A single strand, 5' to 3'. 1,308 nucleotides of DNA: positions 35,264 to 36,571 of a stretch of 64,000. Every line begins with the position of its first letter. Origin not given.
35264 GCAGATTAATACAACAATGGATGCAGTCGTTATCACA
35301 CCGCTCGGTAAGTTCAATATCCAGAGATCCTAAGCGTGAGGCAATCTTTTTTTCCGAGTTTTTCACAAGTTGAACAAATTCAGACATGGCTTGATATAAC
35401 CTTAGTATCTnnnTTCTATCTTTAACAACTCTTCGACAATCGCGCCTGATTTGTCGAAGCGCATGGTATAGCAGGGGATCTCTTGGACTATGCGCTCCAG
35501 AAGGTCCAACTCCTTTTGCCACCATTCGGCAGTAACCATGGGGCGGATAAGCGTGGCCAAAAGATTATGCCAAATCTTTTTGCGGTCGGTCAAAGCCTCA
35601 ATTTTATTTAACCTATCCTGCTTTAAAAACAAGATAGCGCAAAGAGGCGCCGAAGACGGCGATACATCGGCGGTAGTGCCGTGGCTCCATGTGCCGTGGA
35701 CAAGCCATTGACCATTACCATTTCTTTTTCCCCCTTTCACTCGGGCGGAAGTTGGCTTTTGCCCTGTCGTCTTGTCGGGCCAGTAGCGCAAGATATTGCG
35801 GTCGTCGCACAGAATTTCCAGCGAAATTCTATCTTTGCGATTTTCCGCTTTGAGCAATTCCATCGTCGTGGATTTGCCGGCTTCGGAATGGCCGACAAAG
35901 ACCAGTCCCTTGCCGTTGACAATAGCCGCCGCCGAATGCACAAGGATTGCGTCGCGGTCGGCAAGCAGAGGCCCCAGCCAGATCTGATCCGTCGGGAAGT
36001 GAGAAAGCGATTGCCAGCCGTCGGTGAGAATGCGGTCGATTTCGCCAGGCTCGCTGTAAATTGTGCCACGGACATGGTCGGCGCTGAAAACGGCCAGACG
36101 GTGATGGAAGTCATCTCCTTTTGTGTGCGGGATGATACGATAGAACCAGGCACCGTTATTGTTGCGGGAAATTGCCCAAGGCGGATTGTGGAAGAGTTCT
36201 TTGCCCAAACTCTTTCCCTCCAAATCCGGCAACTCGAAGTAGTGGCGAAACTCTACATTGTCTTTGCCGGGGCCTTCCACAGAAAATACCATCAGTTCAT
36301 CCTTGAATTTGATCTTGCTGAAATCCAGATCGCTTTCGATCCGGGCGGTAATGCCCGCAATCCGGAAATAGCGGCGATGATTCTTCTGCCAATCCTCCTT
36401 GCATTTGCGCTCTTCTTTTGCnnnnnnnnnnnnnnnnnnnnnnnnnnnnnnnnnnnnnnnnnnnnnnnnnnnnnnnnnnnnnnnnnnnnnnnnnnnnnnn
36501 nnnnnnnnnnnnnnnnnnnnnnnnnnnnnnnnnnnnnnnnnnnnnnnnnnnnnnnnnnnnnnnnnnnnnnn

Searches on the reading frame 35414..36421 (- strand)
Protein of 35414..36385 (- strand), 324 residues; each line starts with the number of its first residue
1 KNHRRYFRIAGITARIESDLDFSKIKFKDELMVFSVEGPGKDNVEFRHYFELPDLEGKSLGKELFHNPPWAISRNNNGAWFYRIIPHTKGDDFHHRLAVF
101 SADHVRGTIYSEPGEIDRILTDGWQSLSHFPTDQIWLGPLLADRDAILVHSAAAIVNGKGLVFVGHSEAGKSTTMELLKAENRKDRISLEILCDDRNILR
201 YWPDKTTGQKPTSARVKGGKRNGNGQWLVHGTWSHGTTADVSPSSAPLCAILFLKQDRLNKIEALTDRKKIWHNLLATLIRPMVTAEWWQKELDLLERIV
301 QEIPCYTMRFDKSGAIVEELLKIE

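Call 24: search_protein_families(library=ncbifam, proteins=[window:35414-36373:-], max_evalue=10)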
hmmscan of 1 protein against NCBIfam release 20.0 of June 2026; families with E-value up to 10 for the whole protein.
seq(320 aa): 5 families
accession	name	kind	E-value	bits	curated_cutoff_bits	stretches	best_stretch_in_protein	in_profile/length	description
TIGR04355.1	HprK_rel_B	hypoth_equivalog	0.0024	17.1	200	1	139-170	141-172/351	HprK-related kinase B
TIGR04249.1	SCM_chp_ScmC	equivalog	0.012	14.9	125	1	139-176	122-159/292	SynChlorMet cassette protein ScmC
TIGR00231.1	small_GTP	domain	0.065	13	42.5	1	157-178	6-27/164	GTP-binding protein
TIGR01186.1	proV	subfamily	0.17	11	326.6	1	150-175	15-40/363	betaine/proline/choline family ABC transporter ATP-binding protein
TIGR02673.1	FtsE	equivalog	0.18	11.4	264.85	1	151-189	25-63/214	cell division ATP-binding protein FtsE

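Call 25: search_protein_families(library=pfam, proteins=[window:35414-36373:-], max_evalue=10)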
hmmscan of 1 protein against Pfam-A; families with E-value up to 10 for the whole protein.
seq(320 aa): 2 families
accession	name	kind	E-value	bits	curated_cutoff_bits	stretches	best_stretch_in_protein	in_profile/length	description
PF00005.33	ABC_tran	-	0.054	14.5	25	1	151-195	8-50/137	ABC transporter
PF03193.22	RsgA_GTPase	-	0.26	11.5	30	1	150-178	102-130/174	RsgA GTPase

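Call 26: search_solved_structures(query=window:35414-36373:-, max_evalue=10)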
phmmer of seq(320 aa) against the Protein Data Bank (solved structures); distinct sequences matched with E-value up to 10: 7.
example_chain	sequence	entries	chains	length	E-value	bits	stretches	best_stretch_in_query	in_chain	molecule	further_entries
6v39_L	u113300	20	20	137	0.42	12.9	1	144-219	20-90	50S ribosomal protein L16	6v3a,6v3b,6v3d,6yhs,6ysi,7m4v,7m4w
9oe1_A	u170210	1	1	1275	0.79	12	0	150-176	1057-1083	ATP-binding cassette, sub-family B (MDR/TAP), member 4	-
9ody_A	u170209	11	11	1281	0.8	12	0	150-176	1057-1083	ATP-binding cassette, sub-family B (MDR/TAP), member 4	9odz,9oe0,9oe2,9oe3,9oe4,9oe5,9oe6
9nfi_A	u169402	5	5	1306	0.86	11.9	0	143-176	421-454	Permeability Glycoprotein (P-gp)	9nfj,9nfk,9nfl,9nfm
6fn1_A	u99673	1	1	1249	0.94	11.8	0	147-175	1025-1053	Human-mouse chimeric ABCB1 (ABCBHM)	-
6fn4_A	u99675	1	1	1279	0.99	11.7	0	147-175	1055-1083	Apo form of Human-mouse chimeric ABCB1 (ABCB1HM) in complex with Antigen binding fragment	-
3s2s_A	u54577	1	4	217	1.3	11.3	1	72-105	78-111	Putative pyrazinamidase/nicotinamidase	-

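Call 29: search_solved_structures(query=A2, max_evalue=10, show_alignments=2)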
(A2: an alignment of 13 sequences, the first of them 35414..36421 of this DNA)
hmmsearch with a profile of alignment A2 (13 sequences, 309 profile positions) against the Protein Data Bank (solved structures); distinct sequences matched with E-value up to 10: 75 (the best 60 are shown).
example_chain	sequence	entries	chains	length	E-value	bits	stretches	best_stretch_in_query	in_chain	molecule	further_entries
6fn1_A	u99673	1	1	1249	0.00019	24.3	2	167-190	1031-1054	Human-mouse chimeric ABCB1 (ABCBHM)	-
6fn4_A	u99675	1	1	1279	0.0002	24.3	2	167-190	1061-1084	Apo form of Human-mouse chimeric ABCB1 (ABCB1HM) in complex with Antigen binding fragment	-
8sa0_A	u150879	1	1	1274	0.0016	21.3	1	167-198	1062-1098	ATP-dependent translocase ABCB1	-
6qex_A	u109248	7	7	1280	0.0017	21.2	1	167-198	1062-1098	Multidrug resistance protein 1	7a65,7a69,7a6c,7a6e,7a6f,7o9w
8gmg_A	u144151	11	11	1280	0.0017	21.2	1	167-198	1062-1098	ATP-dependent translocase ABCB1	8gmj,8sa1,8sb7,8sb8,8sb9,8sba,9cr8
6c0v_A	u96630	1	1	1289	0.0017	21.2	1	167-198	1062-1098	Multidrug resistance protein 1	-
9oe1_A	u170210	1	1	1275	0.0019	21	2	165-190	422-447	ATP-binding cassette, sub-family B (MDR/TAP), member 4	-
9ody_A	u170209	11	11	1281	0.0019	21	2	165-190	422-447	ATP-binding cassette, sub-family B (MDR/TAP), member 4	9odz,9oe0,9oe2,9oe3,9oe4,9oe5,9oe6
8y6h_A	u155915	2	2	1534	0.0025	20.7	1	167-198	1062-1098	ATP-dependent translocase ABCB1,mNeonGreen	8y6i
5ko2_A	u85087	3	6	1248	0.004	20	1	167-190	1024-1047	Multidrug resistance protein 1A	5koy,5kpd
6ujp_A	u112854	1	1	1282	0.0043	19.9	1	167-190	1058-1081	ATP-dependent translocase ABCB1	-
6q81_A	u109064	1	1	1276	0.0043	19.9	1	167-190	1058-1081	P-glycoprotein (ABCB1)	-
6ujw_A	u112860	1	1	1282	0.0043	19.9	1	167-190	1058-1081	ATP-dependent translocase ABCB1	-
6ujt_A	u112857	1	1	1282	0.0043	19.9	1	167-190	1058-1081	ATP-dependent translocase ABCB1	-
6ujr_A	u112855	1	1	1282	0.0043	19.9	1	167-190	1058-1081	ATP-dependent translocase ABCB1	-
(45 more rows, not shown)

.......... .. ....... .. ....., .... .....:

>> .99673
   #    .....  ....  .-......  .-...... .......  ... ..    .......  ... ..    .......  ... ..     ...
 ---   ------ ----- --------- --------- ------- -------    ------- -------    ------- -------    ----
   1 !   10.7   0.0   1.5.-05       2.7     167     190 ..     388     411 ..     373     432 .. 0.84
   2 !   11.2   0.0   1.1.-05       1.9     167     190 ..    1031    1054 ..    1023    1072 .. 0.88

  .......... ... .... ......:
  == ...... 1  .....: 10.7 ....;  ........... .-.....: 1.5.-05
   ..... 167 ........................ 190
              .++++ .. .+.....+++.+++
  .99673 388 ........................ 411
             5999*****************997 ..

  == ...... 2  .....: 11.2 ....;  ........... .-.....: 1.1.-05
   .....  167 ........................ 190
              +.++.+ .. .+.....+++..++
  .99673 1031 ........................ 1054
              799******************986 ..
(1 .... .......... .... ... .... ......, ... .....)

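Call 38: find_homologous_proteins(query=window:35414-36385:-, max_evalue=0.001)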
Query window:35414-36385:- (324 aa): 1068 proteins with E <= 0.001 among 3456 candidates; the best 120 are listed.
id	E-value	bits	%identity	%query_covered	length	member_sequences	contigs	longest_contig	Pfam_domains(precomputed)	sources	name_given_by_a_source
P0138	1.2e-189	648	87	100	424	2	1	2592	PF27840.1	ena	-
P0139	5.8e-165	566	75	100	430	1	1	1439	PF27840.1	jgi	jgi:hypothetical protein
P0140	8.5e-142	490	69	99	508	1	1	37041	PF27840.1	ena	-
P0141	9.7e-141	487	69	99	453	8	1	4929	PF27840.1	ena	-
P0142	3.4e-138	478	72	90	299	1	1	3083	PF27840.1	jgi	jgi:hypothetical protein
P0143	3.6e-135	469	71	90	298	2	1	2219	PF27840.1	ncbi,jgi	jgi:hypothetical protein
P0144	5.2e-134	465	65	100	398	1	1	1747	PF27840.1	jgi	jgi:hypothetical protein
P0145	5.6e-131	455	67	83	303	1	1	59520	PF27840.1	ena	-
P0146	2.8e-128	446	63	100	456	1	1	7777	PF27840.1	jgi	jgi:hypothetical protein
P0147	4.9e-128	445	63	100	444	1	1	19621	PF27840.1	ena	-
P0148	4.9e-122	425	60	99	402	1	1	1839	PF27840.1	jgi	jgi:hypothetical protein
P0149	2.2e-120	420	61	99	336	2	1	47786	PF27840.1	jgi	jgi:hypothetical protein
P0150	2.4e-119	416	63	96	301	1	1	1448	PF27840.1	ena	-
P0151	2.6e-119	416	62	100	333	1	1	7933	PF27840.1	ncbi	-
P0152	5.2e-119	415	58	99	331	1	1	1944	PF27840.1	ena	-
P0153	1.1e-118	414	59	100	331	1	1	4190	PF27840.1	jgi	jgi:hypothetical protein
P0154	1.2e-118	414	59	100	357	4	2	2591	PF27840.1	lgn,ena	-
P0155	2.3e-118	413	62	95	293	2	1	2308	PF27840.1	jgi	-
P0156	4.8e-118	412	58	99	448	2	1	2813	PF27840.1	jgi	jgi:energy-coupling factor transporter ATP-binding protein EcfA2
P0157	6.4e-118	412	59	100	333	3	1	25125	PF27840.1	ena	-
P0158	1.2e-117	411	59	100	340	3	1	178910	PF27840.1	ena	-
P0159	4.6e-117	409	59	99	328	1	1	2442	PF27840.1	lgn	-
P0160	1.4e-116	407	59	99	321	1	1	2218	PF27840.1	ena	-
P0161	5.9e-116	405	60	99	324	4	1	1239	PF27840.1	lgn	-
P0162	1.8e-115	404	60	99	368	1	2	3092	PF27840.1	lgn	-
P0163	1.9e-115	404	58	99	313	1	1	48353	PF27840.1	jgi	jgi:hypothetical protein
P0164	2.0e-115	404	59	98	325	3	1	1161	PF27840.1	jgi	-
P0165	3.3e-115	403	59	98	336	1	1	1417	PF27840.1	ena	-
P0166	4.0e-115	403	58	100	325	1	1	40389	PF27840.1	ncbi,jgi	-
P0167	1.4e-114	401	58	99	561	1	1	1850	PF27840.1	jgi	jgi:hypothetical protein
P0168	2.8e-114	400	58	100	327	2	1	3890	PF27840.1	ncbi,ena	-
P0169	6.1e-114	399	57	100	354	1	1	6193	PF27840.1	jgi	jgi:hypothetical protein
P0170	1.2e-113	398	57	99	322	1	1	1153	PF27840.1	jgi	jgi:hypothetical protein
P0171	1.3e-113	398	58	99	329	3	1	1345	PF27840.1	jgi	-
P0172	2.5e-113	397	57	100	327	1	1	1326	PF27840.1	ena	-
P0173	2.6e-113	397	58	99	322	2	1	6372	PF27840.1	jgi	jgi:hypothetical protein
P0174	3.9e-113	396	55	99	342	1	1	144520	PF27840.1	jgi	jgi:energy-coupling factor transporter ATP-binding protein EcfA2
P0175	4.9e-113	396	61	96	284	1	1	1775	PF27840.1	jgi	jgi:hypothetical protein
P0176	6.5e-113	395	57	99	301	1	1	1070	PF27840.1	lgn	-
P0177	1.7e-112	394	57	99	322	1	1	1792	PF27840.1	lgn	-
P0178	1.8e-112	394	57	100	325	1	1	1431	PF27840.1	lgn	-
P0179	1.2e-111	391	57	99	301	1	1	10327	PF27840.1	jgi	jgi:hypothetical protein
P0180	2.8e-111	390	56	99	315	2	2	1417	PF27840.1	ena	-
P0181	3.0e-111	390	60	95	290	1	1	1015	PF27840.1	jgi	jgi:hypothetical protein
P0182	6.8e-111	389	56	99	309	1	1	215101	PF27840.1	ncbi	-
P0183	1.5e-110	388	57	100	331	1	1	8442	PF27840.1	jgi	jgi:hypothetical protein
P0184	2.1e-110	387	56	100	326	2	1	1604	PF27840.1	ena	-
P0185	5.8e-110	386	55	99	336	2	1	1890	PF27840.1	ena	-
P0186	8.5e-110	385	56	100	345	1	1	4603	PF27840.1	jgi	jgi:hypothetical protein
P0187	1.1e-109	385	57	100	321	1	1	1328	PF27840.1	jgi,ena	-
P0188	1.3e-109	384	57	99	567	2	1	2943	PF27840.1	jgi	jgi:hypothetical protein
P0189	2.0e-109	384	56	100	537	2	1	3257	PF27840.1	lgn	-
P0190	1.6e-108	381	57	99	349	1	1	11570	PF27840.1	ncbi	-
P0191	3.0e-108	380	55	100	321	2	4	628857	PF27840.1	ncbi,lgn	-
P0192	5.0e-108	379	58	99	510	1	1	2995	PF27840.1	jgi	jgi:hypothetical protein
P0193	5.2e-108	379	54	99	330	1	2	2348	PF27840.1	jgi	jgi:hypothetical protein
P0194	5.5e-108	379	57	99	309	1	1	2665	PF27840.1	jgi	jgi:hypothetical protein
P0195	7.0e-108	379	56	99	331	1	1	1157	PF27840.1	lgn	-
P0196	1.2e-107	378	57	100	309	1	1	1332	PF27840.1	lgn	-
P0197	1.9e-107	377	56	99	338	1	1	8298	PF27840.1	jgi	-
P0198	2.4e-107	377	56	99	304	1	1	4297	PF27840.1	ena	-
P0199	4.0e-107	376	57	98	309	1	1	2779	PF27840.1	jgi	jgi:hypothetical protein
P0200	4.8e-107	376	57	98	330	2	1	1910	PF27840.1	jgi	jgi:hypothetical protein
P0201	1.2e-106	375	56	99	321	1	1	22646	PF27840.1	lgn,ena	-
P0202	1.4e-106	374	56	99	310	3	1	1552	PF27840.1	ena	-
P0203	1.7e-106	374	54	99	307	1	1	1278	PF27840.1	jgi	jgi:hypothetical protein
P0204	1.8e-106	374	57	99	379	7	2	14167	PF27840.1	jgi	-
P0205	2.5e-106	374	55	99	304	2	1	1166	PF27840.1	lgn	-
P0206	2.9e-106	373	54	100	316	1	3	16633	PF27840.1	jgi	-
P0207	6.4e-106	372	55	99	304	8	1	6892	PF27840.1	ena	-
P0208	7.5e-106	372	54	99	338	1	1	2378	PF27840.1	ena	-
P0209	2.5e-105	370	57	98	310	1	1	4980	PF27840.1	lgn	-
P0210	5.0e-105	369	58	94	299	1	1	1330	PF27840.1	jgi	jgi:hypothetical protein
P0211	2.1e-104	367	55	99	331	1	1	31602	PF27840.1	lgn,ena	-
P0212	3.6e-104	367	56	98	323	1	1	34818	PF27840.1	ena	-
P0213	4.1e-104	366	54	99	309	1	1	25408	PF27840.1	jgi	jgi:hypothetical protein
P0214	1.2e-103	365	52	99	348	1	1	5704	PF27840.1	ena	-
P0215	1.3e-103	365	55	100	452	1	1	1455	PF27840.1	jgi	jgi:radical SAM protein with 4Fe4S-binding SPASM domain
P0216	1.5e-103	365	53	99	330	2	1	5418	PF27840.1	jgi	jgi:hypothetical protein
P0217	1.9e-103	364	54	99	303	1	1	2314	PF27840.1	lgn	-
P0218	2.0e-103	364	54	99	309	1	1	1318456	PF27840.1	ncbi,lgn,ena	-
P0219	2.1e-103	364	55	99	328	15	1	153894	PF27840.1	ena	-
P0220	6.4e-103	363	57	98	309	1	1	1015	PF27840.1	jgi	jgi:hypothetical protein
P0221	7.3e-103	362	54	99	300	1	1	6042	PF27840.1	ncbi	ncbi:MAG: hypothetical protein V1746_04935 [bacterium]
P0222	2.5e-102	361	55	98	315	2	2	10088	PF27840.1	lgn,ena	-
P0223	2.8e-102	360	55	98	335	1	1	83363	PF27840.1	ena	-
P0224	2.9e-102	360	54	99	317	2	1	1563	PF27840.1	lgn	-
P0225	3.9e-102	360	54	99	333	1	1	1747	PF27840.1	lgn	-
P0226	4.9e-102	360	55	98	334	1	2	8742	PF27840.1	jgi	jgi:hypothetical protein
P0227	6.2e-102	359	56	93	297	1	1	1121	PF27840.1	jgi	-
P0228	1.5e-101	358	55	98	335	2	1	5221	PF27840.1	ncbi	ncbi:MAG: hypothetical protein WA418_08085 [Bradyrhizobium sp.]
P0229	3.3e-101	357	56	98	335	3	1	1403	PF27840.1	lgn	-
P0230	4.5e-101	356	52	98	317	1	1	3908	PF27840.1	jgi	jgi:hypothetical protein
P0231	1.0e-100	355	63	82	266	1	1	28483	PF27840.1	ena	-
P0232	1.7e-100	355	52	99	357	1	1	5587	PF27840.1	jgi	jgi:hypothetical protein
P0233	2.2e-100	354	53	98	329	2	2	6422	PF27840.1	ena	-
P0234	2.8e-100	354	53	99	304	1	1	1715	PF27840.1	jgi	-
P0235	4.2e-100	353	52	99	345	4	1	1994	PF27840.1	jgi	-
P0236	7.3e-100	352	53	99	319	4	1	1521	PF27840.1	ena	-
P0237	8.0e-100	352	53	98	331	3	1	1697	PF27840.1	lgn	-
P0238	1.1e-99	352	62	84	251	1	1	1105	PF27840.1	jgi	jgi:hypothetical protein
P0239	2.3e-99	351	54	99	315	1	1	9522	PF27840.1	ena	-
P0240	3.7e-99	350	54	100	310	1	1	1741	PF27840.1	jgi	jgi:hypothetical protein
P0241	8.9e-99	349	52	99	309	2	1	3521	PF27840.1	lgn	-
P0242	1.8e-98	348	53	99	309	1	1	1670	PF27840.1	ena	-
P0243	2.6e-98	347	53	98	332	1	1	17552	PF27840.1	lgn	-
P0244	3.3e-98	347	52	99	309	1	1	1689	PF27840.1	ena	-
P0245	4.8e-98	346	53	99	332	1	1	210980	PF27840.1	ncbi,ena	-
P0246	7.0e-98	346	57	92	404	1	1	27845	PF27840.1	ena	-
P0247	7.6e-98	346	52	99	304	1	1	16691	PF27840.1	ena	-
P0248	1.6e-97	345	51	98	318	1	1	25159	PF27840.1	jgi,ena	-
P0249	1.9e-97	345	52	99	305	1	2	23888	PF27840.1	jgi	jgi:hypothetical protein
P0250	2.8e-97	344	52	99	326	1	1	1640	PF27840.1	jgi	-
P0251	2.9e-97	344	51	100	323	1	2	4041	PF27840.1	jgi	jgi:hypothetical protein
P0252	3.2e-97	344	52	100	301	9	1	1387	PF27840.1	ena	-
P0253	5.9e-97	343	53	98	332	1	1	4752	PF27840.1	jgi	-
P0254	6.3e-97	343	51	99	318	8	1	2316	PF27840.1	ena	-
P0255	6.8e-97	343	51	99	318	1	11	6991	PF27840.1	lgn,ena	-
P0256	7.7e-97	343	53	98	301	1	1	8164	PF27840.1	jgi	jgi:hypothetical protein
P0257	8.1e-97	342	51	99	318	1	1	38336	PF27840.1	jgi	jgi:hypothetical protein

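Call 45: predict_structure(alignment_id=A4)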
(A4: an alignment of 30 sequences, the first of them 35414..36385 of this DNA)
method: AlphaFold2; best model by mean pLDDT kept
length: 324 residues; sequences in the alignment: 30
mean_pLDDT: 88.0   pTM: 0.86
mean pLDDT of the five models: 88.0, 87.6, 87.6, 87.4, 86.9
residues with pLDDT >= 90: 226; 70-90: 62; 50-70: 22; < 50: 14
segments of 3 or more residues with pLDDT < 50: 209-220
pLDDT, mean of each block of 10 residues (from residue 1): 93 96 93 95 96 88 88 92 78 73 95 92 89 85 93 96 91 94 96 94 67 44 79 76 95 96 97 91 73 93 97 95 84
secondary structure, 60 per line:
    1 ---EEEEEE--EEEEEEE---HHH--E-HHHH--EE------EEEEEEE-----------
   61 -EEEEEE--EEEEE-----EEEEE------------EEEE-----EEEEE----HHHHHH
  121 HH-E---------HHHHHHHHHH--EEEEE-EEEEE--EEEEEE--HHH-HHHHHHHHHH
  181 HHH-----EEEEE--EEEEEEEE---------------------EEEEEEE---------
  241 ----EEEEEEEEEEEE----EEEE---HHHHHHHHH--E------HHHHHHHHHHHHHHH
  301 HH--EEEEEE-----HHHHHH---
elements in order: E4-9 E12-18 H29-32 E43-49 E62-67 E70-74 E80-84 E97-100 E106-110 H115-122 H134-143 E146-150 E152-156 E159-164 H171-183 E189-193 E196-203 E225-231 E245-256 E261-264 H268-276 H286-302 E305-310 H316-321

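Call 47: fold_search(model_id=the predicted structure, library=pdb)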
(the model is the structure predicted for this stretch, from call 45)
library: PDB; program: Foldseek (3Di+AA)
matches with E <= 10: 511; with E <= 0.001: 46
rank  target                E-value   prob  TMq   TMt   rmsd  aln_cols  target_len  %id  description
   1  1oen                  2.0e-08  1.00  0.40  0.27  15.6       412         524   10  PHOSPHOENOLPYRUVATE CARBOXYKINASE (released 1996-11-08)
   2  6asn                  4.6e-08  1.00  0.41  0.28  16.0       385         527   11  E. coli phosphoenolpyruvate carboxykinase K212I F216V mutant bound to methanesulfonate (released 2018-08-29)
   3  2pc9_C                1.5e-07  1.00  0.40  0.27  15.9       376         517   12  Crystal Structure Of ATP-Dependent Phosphoenolpyruvate Carboxykinase From Thermus thermophilus HB8 (released 2007-10-02)
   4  6com                  1.9e-07  1.00  0.37  0.25  16.0       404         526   11  2.3A crystal structure of E. coli phosphoenolpyruvate carboxykinase mutant Asp269Asn (released 2018-04-04)
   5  1yvy_B                3.6e-07  1.00  0.40  0.28  15.9       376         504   11  Crystal structure of Anaerobiospirillum succiniciproducens phosphoenolpyruvate carboxykinase (released 2005-07-26)
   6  9a4u_A                3.6e-07  1.00  0.37  0.25  16.3       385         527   13  Integrative model of PCKA-QOX2 by crosslinking MS and deep learning (released 2024-09-18)
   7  1xkv_B                3.8e-07  1.00  0.39  0.27  15.9       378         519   12  Crystal Structure Of ATP-Dependent Phosphoenolpyruvate Carboxykinase From Thermus thermophilus HB8 (released 2005-10-11)
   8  1j3b_B                4.6e-07  1.00  0.39  0.26  16.0       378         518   12  Crystal structure of ATP-dependent phosphoenolpyruvate carboxykinase from Thermus thermophilus HB8 (released 2003-02-11)
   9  1ygg                  5.5e-07  1.00  0.41  0.28  15.8       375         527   12  Crystal structure of phosphoenolpyruvate carboxykinase from Actinobacillus succinogenes (released 2005-06-28)
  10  1ayl                  5.5e-07  1.00  0.37  0.25  16.4       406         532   12  PHOSPHOENOLPYRUVATE CARBOXYKINASE (released 1997-01-11)
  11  2pxz                  6.6e-07  1.00  0.40  0.27  15.3       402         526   11  E. coli phosphoenolpyruvate carboxykinase (PEPCK) complexed with ATP, Mg2+, Mn2+, carbon dioxide and oxaloacetate (released 2008-04-22)
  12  1os1                  1.0e-06  1.00  0.36  0.25  16.3       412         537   11  Structure of Phosphoenolpyruvate Carboxykinase complexed with ATP,Mg, Ca and pyruvate. (released 2003-09-23)
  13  1yvy_A                1.1e-06  1.00  0.40  0.28  15.1       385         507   10  Crystal structure of Anaerobiospirillum succiniciproducens phosphoenolpyruvate carboxykinase (released 2005-07-26)
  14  1j3b_A                1.4e-06  1.00  0.38  0.26  16.4       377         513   14  Crystal structure of ATP-dependent phosphoenolpyruvate carboxykinase from Thermus thermophilus HB8 (released 2003-02-11)
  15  1aq2                  2.8e-06  1.00  0.38  0.25  16.4       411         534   12  PHOSPHOENOLPYRUVATE CARBOXYKINASE (released 1998-10-14)
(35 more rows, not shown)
